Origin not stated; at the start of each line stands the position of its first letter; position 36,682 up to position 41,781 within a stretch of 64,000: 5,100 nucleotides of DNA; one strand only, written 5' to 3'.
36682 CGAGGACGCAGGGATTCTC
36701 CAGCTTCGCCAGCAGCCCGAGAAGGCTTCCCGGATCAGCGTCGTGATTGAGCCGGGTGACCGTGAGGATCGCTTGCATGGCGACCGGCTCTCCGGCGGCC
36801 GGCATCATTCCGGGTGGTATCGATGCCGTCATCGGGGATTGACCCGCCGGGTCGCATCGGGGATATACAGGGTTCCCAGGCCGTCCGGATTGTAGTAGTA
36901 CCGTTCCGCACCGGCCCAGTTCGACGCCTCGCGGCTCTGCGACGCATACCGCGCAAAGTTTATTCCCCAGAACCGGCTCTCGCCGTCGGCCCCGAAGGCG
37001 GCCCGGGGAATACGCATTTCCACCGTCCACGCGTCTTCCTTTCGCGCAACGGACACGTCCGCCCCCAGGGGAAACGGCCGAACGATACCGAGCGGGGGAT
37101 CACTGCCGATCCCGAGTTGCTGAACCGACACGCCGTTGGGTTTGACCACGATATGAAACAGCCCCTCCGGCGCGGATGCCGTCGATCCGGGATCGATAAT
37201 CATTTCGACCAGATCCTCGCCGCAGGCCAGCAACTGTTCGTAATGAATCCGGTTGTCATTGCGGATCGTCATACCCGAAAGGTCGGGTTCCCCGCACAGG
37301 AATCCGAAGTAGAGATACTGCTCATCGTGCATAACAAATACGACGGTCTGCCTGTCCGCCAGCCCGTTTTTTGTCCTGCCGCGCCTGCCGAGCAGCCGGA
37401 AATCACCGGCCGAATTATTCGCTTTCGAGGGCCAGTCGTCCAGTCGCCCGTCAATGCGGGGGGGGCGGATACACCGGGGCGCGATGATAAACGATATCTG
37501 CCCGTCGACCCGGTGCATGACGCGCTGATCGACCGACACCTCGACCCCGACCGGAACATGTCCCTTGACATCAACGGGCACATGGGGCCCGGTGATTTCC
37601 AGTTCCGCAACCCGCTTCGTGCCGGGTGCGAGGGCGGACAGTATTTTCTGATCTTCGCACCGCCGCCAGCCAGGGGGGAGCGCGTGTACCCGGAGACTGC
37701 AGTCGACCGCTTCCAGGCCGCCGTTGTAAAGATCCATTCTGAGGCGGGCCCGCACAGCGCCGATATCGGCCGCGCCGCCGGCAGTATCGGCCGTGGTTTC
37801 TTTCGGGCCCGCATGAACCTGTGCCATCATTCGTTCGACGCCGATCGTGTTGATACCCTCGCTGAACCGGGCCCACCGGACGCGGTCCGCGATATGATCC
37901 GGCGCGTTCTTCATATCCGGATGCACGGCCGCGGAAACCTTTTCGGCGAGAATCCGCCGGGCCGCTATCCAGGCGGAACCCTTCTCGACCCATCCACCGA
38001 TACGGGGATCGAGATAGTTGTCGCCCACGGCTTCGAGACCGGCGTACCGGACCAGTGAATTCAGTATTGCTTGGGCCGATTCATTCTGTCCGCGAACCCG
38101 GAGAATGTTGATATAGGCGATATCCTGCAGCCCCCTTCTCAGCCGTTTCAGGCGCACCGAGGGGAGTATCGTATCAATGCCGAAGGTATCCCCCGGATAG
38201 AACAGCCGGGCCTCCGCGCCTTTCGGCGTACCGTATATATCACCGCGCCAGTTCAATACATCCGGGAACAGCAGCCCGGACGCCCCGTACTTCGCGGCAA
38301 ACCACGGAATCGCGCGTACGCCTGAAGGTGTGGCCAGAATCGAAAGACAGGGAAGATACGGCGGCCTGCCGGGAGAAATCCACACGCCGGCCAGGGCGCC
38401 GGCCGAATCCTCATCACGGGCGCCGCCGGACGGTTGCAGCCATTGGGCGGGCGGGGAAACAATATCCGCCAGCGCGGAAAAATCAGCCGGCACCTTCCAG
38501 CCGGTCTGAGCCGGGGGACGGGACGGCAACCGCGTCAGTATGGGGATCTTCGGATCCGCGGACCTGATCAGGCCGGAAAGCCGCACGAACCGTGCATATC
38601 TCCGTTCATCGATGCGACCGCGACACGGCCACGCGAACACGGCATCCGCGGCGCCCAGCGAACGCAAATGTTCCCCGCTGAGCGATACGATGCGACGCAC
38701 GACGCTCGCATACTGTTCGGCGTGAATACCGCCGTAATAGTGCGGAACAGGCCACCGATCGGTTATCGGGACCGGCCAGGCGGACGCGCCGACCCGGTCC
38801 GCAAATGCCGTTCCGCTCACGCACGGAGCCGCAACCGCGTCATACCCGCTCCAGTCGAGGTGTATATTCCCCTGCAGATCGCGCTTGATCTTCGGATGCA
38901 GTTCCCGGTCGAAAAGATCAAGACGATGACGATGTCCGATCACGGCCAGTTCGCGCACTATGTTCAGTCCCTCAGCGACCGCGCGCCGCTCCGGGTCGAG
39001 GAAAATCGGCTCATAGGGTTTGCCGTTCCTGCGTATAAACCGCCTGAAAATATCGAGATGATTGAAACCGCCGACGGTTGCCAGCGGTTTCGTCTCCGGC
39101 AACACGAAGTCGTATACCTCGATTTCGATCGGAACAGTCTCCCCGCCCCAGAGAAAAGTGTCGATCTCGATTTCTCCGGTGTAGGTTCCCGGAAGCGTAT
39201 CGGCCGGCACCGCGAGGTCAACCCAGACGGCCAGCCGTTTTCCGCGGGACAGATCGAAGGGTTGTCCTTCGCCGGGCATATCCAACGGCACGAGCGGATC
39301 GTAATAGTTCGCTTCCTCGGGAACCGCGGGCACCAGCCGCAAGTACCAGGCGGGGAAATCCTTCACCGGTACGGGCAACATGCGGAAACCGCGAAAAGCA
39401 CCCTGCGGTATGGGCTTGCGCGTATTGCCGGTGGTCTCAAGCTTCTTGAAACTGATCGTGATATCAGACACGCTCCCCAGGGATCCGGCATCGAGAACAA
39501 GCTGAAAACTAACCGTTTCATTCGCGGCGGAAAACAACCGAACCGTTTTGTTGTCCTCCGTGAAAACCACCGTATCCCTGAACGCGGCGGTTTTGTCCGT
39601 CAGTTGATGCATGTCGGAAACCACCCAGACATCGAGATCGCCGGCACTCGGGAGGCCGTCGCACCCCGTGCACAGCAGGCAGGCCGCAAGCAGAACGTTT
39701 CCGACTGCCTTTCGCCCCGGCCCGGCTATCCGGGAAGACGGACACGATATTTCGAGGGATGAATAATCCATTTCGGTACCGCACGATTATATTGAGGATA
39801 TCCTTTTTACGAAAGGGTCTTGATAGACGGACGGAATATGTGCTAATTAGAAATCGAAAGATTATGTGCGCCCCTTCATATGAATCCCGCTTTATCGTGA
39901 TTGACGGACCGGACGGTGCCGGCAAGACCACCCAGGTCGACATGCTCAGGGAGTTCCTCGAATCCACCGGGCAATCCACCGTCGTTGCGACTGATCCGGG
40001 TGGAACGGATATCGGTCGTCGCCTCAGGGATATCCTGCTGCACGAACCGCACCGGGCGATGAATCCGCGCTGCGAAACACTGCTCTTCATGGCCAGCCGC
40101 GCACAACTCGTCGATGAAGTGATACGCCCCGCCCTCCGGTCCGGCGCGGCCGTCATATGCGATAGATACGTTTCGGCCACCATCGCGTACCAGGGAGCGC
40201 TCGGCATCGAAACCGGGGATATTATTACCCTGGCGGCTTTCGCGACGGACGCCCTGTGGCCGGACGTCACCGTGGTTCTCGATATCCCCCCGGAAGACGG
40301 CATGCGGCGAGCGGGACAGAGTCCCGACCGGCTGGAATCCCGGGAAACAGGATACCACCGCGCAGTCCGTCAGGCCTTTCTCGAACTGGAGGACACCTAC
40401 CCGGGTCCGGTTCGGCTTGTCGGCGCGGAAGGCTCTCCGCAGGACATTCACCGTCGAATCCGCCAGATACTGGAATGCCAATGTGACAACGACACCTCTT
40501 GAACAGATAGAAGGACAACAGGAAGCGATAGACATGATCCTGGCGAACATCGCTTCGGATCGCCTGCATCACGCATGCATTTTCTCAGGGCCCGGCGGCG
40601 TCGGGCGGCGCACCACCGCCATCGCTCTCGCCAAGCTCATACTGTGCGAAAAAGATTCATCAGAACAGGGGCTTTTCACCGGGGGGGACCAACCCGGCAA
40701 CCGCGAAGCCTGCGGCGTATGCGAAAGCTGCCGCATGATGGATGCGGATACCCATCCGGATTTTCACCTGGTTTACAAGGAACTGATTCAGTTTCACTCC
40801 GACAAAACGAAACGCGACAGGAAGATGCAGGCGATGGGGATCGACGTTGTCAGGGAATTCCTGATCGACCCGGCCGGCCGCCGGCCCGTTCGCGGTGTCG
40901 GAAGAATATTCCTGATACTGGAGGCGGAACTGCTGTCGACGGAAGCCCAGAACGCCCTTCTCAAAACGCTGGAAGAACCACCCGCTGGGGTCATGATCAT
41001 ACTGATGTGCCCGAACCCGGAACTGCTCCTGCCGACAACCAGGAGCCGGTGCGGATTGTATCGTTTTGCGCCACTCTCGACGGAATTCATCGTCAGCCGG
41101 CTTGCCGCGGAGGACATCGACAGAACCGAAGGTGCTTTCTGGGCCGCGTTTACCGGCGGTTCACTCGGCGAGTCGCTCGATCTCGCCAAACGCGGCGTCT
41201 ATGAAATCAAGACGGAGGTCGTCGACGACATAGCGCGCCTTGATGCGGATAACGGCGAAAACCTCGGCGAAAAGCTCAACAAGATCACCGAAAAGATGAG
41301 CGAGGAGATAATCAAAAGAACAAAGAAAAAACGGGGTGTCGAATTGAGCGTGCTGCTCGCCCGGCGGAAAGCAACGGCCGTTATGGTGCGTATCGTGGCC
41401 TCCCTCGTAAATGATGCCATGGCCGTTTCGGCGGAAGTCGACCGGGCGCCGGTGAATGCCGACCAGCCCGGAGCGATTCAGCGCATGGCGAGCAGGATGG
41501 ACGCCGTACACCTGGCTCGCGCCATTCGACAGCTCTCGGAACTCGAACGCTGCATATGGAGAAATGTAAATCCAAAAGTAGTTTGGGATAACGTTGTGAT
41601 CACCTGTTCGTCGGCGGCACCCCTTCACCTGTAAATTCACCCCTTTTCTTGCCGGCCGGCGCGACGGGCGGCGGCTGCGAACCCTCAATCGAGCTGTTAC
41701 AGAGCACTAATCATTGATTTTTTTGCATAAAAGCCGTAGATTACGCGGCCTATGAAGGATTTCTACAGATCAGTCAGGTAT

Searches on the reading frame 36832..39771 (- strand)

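Call 43: search_protein_families(library=pfam, proteins=[window:36832-39771:-], max_evalue=0.0001)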
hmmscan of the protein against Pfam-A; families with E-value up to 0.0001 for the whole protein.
window:36832-39771:- (980 aa): 1 family
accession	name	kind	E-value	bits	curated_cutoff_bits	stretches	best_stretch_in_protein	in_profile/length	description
PF22680.2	Glyco_hydro_123_N_2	-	2.9e-05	24.4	27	1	74-204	20-141/142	Glycoside hydrolase 123 N-terminal domain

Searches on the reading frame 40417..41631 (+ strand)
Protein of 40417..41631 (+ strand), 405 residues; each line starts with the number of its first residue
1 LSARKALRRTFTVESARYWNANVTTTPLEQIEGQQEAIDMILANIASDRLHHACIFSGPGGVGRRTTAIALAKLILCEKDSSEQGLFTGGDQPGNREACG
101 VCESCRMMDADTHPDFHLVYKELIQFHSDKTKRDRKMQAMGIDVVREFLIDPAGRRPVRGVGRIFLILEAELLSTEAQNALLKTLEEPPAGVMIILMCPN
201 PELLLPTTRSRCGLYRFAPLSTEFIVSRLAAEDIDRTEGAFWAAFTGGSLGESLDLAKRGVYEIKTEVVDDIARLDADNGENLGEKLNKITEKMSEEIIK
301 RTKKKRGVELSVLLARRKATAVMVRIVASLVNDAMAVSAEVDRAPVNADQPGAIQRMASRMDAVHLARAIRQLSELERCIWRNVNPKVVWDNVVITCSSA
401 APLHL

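Call 43: search_protein_families(library=pfam, proteins=[window:40417-41631:+], max_evalue=0.0001)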
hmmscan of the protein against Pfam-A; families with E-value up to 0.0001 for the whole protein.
window:40417-41631:+ (405 aa): 2 families
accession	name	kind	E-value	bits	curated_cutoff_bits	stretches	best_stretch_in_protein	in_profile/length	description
PF13177.12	DNA_pol3_delta2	-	6.4e-38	130.7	27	1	33-220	1-160/161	DNA polymerase III, delta subunit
PF09115.15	DNApol3-delta_C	-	4.2e-07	30.8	21.7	1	303-386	20-104/117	DNA polymerase III, delta subunit, C terminal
